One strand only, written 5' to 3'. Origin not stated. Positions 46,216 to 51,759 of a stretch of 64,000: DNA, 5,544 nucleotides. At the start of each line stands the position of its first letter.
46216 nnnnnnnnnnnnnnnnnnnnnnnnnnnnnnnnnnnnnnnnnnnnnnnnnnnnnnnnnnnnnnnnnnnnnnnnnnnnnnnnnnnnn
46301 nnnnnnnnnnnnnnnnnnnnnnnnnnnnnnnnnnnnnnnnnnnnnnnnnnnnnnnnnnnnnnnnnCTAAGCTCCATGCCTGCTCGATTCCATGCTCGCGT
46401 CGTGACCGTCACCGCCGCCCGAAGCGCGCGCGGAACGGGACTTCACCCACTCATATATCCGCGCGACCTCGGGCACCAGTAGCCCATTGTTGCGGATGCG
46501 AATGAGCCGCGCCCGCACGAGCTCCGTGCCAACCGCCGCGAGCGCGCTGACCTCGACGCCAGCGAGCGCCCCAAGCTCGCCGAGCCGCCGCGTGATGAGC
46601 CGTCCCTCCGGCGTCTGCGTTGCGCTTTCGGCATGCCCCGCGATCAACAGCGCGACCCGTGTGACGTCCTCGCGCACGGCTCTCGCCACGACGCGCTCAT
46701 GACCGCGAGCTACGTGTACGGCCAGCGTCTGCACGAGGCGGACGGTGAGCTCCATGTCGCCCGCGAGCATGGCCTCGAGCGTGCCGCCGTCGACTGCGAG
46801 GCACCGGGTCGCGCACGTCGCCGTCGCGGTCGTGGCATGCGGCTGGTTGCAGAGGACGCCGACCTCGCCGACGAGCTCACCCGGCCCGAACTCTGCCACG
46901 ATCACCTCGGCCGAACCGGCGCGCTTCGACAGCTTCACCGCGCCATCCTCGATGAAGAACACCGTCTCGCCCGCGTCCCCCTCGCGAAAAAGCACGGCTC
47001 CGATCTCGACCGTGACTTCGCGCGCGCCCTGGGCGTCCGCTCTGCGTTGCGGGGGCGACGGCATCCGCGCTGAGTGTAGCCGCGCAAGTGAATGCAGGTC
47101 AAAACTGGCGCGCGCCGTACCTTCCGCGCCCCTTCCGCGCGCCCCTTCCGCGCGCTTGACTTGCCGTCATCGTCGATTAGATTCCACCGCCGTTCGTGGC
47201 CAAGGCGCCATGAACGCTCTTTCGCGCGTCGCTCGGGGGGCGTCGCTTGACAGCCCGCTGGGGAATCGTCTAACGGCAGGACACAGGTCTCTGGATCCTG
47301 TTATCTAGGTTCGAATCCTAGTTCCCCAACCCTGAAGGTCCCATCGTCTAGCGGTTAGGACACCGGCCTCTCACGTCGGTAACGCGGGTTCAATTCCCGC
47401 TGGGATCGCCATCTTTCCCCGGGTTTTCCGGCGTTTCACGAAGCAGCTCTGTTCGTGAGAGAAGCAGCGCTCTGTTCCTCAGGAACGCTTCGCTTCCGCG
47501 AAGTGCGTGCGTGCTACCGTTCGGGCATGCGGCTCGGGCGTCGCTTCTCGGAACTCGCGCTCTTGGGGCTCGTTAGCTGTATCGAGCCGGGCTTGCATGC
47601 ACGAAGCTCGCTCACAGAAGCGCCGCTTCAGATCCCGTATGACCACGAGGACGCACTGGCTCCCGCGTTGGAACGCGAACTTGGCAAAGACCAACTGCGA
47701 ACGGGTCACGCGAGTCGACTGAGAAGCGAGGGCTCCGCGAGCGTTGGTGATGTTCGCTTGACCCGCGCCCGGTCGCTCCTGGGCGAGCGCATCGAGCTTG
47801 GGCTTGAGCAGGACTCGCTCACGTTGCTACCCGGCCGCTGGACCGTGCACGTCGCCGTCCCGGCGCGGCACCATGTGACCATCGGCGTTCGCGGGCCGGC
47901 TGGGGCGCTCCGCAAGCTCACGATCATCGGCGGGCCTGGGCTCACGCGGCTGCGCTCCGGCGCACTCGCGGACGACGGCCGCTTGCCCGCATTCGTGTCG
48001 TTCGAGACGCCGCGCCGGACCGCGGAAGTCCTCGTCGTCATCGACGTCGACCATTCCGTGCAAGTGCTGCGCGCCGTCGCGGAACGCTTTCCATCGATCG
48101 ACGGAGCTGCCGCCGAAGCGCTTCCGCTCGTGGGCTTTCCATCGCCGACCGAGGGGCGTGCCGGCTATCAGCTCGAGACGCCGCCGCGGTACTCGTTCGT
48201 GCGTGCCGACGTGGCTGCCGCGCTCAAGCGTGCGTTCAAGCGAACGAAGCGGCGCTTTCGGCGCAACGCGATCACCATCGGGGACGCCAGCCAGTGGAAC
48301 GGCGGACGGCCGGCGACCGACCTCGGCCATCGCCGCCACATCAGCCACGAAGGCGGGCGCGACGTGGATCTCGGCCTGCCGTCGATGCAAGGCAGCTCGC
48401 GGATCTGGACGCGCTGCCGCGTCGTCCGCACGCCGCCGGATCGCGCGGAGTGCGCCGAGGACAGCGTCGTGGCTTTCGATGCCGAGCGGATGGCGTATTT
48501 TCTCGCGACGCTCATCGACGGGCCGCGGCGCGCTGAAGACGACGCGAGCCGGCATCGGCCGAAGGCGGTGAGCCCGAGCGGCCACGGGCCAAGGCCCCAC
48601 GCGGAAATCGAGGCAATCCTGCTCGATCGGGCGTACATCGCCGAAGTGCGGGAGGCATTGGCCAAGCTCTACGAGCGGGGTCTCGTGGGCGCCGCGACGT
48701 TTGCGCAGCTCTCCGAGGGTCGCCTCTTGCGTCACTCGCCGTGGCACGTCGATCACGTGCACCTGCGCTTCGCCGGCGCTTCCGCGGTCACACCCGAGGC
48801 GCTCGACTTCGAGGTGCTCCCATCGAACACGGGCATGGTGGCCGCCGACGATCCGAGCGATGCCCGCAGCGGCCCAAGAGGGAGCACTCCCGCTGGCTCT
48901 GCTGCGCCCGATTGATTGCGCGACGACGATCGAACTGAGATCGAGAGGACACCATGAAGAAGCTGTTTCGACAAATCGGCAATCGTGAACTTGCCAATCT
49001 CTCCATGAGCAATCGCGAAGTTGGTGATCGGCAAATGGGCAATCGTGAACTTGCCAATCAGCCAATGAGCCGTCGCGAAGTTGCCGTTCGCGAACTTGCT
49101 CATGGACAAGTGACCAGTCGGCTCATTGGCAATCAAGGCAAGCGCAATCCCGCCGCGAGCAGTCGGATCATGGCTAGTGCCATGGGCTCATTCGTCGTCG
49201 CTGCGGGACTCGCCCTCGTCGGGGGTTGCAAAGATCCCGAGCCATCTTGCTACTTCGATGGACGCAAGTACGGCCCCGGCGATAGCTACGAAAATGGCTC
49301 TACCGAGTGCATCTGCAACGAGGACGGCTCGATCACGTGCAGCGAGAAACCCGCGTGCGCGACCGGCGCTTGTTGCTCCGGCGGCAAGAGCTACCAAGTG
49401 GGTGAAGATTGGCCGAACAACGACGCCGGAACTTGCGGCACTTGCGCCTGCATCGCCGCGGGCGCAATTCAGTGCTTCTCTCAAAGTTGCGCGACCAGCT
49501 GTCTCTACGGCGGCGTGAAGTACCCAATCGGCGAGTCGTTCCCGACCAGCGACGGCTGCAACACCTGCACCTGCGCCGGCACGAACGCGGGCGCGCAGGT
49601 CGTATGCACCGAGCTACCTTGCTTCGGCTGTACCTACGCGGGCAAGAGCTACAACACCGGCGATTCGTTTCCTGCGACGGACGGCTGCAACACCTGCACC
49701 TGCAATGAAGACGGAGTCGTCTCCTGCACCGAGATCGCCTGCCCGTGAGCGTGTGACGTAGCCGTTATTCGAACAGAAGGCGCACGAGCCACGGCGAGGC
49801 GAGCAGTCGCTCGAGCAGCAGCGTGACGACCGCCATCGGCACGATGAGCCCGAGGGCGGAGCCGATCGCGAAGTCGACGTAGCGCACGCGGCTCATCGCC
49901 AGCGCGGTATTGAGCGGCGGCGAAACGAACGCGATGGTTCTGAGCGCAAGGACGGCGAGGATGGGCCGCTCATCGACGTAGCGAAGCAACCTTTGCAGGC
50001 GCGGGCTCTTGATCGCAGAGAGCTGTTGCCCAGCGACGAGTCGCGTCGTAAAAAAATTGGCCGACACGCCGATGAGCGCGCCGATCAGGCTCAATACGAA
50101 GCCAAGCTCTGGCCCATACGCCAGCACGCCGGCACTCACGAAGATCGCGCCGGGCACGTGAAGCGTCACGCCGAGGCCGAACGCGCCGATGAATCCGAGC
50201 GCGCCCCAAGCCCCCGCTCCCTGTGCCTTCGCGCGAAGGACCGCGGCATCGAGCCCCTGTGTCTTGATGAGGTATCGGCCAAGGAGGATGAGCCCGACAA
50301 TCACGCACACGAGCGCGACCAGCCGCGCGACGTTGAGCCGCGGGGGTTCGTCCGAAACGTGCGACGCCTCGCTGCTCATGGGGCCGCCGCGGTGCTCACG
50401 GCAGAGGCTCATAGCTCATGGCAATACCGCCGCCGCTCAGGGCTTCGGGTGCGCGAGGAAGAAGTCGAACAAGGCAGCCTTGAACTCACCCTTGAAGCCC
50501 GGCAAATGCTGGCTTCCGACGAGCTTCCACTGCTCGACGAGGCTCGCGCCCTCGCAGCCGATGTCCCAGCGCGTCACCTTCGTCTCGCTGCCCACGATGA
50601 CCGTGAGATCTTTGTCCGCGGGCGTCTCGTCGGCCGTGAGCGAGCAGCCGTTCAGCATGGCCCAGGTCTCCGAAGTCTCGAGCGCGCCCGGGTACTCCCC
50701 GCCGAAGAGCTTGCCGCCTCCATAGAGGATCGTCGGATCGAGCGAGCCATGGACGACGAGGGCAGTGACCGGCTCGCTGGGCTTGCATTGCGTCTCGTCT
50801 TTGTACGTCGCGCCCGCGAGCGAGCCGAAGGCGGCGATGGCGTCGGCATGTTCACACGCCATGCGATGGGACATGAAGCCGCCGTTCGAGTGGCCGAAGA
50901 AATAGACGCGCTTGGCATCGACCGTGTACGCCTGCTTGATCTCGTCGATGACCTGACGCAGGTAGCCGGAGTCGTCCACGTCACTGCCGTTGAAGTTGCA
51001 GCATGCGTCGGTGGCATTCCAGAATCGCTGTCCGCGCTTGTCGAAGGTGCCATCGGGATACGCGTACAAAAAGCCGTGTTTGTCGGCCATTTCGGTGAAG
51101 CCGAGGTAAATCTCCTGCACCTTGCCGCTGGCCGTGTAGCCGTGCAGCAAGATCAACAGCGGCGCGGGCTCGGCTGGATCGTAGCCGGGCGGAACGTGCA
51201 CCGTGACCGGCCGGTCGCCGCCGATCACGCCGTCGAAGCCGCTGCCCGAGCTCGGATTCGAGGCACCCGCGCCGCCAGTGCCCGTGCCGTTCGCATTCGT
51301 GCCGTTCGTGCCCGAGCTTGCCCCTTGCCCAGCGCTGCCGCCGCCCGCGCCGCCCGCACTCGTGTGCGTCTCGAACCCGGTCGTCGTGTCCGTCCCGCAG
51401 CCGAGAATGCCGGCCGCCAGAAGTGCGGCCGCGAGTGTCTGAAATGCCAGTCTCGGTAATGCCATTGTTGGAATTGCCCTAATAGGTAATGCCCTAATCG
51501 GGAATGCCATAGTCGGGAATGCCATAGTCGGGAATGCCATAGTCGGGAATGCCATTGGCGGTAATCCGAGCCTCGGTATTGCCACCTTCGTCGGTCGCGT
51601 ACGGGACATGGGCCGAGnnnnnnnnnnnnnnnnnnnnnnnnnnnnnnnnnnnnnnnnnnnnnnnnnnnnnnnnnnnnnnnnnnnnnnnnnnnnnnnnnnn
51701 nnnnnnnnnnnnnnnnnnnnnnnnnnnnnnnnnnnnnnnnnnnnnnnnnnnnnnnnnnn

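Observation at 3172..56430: Window-wide rule: short tandem repeats are anchored on CDS boundaries, and their period tracks what they overlap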

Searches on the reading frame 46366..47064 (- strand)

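Call 20: search_protein_families(library=pfam, proteins=[window:46366-47064:-])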
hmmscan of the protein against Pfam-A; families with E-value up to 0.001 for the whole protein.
window:46366-47064:- (232 aa): 1 family
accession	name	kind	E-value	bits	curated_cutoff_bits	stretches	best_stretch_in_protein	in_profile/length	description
PF00027.35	cNMP_binding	-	2.1e-19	69.7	27.5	1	17-101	2-87/89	Cyclic nucleotide-binding domain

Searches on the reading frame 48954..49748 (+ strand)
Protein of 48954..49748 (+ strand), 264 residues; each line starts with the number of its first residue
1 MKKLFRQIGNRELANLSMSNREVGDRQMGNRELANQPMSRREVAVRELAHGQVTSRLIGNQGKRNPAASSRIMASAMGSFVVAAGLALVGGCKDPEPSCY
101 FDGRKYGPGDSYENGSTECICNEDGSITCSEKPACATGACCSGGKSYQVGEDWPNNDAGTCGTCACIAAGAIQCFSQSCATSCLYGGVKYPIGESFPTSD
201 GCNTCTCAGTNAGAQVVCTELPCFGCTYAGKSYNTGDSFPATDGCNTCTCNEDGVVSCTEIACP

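Call 20: search_protein_families(library=pfam, proteins=[window:48954-49748:+])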
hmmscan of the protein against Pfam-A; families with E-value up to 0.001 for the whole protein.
window:48954-49748:+ (264 aa): 2 families
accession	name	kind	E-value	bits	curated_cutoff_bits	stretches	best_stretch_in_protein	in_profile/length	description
PF05375.19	Pacifastin_I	-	4.7e-08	33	27.9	1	243-264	10-31/40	Pacifastin inhibitor (LCMII)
PF23843.2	DUF7210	-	2.3e-05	24.2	27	0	184-198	10-24/38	Domain of unknown function (DUF7210)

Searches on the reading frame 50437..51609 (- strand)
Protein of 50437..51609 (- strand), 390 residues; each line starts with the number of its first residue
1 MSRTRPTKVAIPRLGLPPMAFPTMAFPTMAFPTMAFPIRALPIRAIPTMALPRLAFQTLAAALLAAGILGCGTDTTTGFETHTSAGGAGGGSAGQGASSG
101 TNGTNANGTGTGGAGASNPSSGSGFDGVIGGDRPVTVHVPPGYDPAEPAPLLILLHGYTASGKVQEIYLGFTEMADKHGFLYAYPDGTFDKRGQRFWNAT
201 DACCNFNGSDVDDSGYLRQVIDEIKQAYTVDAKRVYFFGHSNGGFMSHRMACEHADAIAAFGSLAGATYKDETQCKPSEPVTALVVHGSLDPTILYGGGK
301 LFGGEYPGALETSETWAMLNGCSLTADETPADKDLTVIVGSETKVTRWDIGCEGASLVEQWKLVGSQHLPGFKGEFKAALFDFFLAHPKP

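Call 20: search_protein_families(library=pfam, proteins=[window:50437-51609:-])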
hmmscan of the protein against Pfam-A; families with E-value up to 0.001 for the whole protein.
window:50437-51609:- (390 aa): 5 families
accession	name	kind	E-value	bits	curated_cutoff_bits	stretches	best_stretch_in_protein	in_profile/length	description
PF10503.15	Esterase_PHB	-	8.2e-07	28.9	23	1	137-270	5-134/219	Esterase PHB depolymerase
PF00756.26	Esterase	-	1.8e-06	28.3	22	1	129-337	4-186/251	Putative esterase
PF00326.27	Peptidase_S9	-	7.1e-05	22.8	22.6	1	177-282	12-113/213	Prolyl oligopeptidase family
PF02230.22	Abhydrolase_2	-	0.00019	21.7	23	0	149-300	14-176/217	Phospholipase/Carboxylesterase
PF00561.26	Abhydrolase_1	-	0.00027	21.1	25.8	0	150-266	1-102/245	alpha/beta hydrolase fold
